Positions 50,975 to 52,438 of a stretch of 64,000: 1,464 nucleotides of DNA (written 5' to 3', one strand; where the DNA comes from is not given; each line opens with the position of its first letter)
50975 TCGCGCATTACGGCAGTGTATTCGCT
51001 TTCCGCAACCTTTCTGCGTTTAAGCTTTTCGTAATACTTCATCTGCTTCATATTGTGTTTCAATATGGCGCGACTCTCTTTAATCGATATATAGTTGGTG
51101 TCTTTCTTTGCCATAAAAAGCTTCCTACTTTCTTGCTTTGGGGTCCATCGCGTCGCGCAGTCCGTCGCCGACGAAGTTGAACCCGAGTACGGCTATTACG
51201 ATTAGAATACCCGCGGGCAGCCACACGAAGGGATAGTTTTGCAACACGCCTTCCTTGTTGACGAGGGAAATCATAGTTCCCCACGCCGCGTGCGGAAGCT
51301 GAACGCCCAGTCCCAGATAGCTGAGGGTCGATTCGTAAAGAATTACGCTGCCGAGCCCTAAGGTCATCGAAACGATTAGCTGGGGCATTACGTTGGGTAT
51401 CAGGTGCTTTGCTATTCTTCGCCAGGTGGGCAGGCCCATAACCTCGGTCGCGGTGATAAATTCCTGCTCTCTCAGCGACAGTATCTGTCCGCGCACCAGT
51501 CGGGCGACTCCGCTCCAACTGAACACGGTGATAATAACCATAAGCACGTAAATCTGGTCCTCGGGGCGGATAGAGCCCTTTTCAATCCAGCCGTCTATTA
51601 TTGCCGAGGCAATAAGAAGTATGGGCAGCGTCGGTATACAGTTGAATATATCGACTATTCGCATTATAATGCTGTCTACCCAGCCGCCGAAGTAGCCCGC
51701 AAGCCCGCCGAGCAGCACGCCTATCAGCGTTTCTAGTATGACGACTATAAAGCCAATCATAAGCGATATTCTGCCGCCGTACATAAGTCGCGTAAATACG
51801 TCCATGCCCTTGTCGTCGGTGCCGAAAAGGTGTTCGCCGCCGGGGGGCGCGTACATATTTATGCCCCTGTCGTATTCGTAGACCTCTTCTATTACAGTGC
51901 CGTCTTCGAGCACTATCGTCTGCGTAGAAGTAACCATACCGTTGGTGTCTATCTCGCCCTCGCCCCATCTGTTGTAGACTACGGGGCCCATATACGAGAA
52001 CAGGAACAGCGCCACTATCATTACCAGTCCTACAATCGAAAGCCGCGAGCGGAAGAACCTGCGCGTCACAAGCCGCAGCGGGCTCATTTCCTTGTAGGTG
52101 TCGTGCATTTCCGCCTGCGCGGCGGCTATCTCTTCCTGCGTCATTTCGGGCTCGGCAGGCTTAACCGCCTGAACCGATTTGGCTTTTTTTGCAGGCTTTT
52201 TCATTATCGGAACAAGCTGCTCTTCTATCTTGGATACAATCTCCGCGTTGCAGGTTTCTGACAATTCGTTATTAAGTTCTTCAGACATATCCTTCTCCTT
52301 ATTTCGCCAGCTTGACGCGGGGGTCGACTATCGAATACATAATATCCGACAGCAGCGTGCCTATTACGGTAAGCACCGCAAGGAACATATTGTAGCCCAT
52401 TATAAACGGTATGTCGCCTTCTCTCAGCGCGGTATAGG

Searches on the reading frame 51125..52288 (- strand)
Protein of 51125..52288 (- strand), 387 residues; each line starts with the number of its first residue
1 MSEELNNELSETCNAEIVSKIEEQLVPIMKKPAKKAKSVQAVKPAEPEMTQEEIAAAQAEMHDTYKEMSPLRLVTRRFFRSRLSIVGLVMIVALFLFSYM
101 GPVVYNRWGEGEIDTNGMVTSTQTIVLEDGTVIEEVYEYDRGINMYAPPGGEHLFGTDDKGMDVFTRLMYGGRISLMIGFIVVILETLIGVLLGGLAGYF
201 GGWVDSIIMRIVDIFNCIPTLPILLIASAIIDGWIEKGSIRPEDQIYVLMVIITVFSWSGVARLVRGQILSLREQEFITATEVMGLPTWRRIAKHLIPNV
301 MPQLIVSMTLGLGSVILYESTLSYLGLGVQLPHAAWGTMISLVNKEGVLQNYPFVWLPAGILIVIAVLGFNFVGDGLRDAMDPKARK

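Call 50: search_protein_families(library=pfam, proteins=[window:51125-52288:-], max_evalue=0.0001)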
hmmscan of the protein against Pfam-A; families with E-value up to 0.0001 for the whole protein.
window:51125-52288:- (387 aa): 2 families
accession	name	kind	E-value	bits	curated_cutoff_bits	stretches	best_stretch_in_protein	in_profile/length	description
PF00528.27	BPD_transp_1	-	3.6e-34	118.5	26.4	1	190-387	1-184/184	Binding-protein-dependent transport system inner membrane component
PF12911.12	OppC_N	-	9.4e-08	32.3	23.9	1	69-106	1-40/53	N-terminal TM domain of oligopeptide transport permease C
